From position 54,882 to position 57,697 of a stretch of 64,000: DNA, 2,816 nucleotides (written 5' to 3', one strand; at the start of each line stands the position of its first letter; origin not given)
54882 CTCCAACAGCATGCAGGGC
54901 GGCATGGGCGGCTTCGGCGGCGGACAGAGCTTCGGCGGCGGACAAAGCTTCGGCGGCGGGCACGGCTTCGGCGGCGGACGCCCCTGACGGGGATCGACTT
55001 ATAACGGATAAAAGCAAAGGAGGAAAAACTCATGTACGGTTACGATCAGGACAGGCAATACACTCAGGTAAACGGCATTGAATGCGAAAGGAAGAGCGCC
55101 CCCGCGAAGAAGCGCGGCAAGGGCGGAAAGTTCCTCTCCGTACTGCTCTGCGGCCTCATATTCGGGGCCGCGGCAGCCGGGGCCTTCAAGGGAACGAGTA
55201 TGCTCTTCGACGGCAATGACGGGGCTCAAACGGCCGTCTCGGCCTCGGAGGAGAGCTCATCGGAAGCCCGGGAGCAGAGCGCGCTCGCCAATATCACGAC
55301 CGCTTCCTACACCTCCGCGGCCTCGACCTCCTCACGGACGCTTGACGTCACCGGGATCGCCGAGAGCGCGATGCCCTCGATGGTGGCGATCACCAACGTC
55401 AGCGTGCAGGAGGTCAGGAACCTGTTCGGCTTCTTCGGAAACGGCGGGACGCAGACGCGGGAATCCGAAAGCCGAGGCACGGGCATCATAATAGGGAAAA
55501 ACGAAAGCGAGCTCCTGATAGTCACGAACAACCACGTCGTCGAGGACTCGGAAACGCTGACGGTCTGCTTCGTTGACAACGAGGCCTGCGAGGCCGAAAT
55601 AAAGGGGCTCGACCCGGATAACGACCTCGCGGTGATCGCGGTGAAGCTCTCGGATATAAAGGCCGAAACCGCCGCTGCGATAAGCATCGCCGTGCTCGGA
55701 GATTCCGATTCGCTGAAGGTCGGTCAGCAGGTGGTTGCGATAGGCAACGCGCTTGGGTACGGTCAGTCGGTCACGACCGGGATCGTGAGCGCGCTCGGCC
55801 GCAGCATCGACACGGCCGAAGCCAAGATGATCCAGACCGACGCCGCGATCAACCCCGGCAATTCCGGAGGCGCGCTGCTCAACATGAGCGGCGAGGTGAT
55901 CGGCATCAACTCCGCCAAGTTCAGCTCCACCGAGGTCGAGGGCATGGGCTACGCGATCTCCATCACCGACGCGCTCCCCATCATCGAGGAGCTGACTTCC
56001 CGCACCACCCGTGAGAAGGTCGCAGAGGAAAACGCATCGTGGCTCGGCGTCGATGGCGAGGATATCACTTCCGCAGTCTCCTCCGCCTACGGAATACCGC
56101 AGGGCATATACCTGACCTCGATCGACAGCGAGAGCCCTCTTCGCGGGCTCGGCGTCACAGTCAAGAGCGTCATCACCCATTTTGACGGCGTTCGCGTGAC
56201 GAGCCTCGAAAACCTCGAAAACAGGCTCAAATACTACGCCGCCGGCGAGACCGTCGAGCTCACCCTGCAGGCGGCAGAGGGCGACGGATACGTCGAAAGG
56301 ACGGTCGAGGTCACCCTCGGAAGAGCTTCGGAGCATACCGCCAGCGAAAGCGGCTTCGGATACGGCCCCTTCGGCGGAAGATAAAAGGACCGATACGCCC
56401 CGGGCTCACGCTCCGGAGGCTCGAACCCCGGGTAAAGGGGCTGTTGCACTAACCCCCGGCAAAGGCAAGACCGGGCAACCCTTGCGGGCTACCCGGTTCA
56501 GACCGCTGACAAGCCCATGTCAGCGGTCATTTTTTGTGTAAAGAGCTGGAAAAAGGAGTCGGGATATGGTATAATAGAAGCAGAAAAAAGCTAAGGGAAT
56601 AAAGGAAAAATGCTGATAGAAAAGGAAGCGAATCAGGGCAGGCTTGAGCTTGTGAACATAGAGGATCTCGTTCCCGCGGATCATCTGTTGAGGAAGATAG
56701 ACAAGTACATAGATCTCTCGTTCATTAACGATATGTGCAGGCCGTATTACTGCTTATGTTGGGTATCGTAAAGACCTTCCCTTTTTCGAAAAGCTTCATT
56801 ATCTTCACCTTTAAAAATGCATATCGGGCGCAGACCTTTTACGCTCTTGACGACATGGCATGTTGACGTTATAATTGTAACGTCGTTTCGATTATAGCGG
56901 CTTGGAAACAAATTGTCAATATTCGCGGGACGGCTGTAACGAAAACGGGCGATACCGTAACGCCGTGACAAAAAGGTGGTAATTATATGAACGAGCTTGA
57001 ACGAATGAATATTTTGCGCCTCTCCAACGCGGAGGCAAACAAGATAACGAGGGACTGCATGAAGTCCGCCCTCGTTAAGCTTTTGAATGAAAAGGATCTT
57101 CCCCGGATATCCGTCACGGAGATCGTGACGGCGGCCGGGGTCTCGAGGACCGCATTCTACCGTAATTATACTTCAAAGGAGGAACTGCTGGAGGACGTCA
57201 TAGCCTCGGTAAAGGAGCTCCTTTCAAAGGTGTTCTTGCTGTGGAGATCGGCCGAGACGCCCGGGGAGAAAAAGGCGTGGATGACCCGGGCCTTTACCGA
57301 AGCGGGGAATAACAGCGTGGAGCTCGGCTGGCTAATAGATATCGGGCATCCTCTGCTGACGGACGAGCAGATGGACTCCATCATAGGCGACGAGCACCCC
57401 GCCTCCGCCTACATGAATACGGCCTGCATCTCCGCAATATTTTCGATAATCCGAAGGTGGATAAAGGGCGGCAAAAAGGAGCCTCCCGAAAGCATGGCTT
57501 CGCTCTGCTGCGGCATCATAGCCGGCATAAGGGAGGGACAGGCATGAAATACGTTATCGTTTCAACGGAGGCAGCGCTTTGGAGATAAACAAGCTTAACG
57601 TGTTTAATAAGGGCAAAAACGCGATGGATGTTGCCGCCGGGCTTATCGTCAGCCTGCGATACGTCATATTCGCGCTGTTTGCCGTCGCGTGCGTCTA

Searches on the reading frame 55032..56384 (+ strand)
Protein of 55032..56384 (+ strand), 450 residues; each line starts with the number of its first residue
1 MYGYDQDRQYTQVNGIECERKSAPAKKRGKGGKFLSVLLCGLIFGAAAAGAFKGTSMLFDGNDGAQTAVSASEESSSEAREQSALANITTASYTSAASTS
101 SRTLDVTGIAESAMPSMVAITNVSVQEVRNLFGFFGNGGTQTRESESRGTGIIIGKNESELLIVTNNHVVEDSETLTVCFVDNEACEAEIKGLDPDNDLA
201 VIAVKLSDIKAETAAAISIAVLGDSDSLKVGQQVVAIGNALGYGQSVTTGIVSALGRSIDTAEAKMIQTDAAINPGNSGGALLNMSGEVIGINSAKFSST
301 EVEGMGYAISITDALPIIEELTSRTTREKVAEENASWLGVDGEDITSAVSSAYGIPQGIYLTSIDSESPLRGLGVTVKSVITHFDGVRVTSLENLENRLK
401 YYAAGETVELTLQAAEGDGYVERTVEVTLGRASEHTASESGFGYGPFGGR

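Call 10: search_protein_families(library=pfam, proteins=[window:55032-56384:+], max_evalue=0.001)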
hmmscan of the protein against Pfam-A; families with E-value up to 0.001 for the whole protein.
window:55032-56384:+ (450 aa): 4 families
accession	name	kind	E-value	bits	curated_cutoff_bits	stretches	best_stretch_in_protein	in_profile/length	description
PF13365.12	Trypsin_2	-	1.7e-31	110.4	27.6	1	149-292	1-144/144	Trypsin-like peptidase domain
PF00089.32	Trypsin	-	6.7e-17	62.5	20.6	1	149-318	27-220/220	Trypsin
PF13180.12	PDZ_2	-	1.7e-06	28.6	27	1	338-413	3-68/80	PDZ domain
PF14685.13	PDZ_Tricorn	-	0.00037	20.9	25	0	365-418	28-82/88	Tricorn protease PDZ domain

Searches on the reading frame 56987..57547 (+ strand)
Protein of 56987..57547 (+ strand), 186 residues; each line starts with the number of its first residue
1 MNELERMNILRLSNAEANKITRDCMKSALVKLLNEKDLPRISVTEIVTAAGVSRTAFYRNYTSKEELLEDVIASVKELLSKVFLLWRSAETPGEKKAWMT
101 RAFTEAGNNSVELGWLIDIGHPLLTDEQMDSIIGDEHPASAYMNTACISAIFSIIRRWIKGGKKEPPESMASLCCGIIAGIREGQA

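Call 65: search_protein_families(library=pfam, proteins=[window:56987-57547:+], max_evalue=0.001)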
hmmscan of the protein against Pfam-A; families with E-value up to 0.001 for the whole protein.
window:56987-57547:+ (186 aa): 3 families
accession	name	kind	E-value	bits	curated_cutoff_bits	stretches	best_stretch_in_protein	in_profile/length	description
PF00440.29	TetR_N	-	9.9e-10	38.5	24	1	28-71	4-47/47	Bacterial regulatory proteins, tetR family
PF14278.11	TetR_C_8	-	3.1e-06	27.6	26.1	1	139-178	62-101/103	Transcriptional regulator C-terminal region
PF19776.5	DUF6262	-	3.5e-05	24.4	29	1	17-70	12-63/110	Family of unknown function (DUF6262)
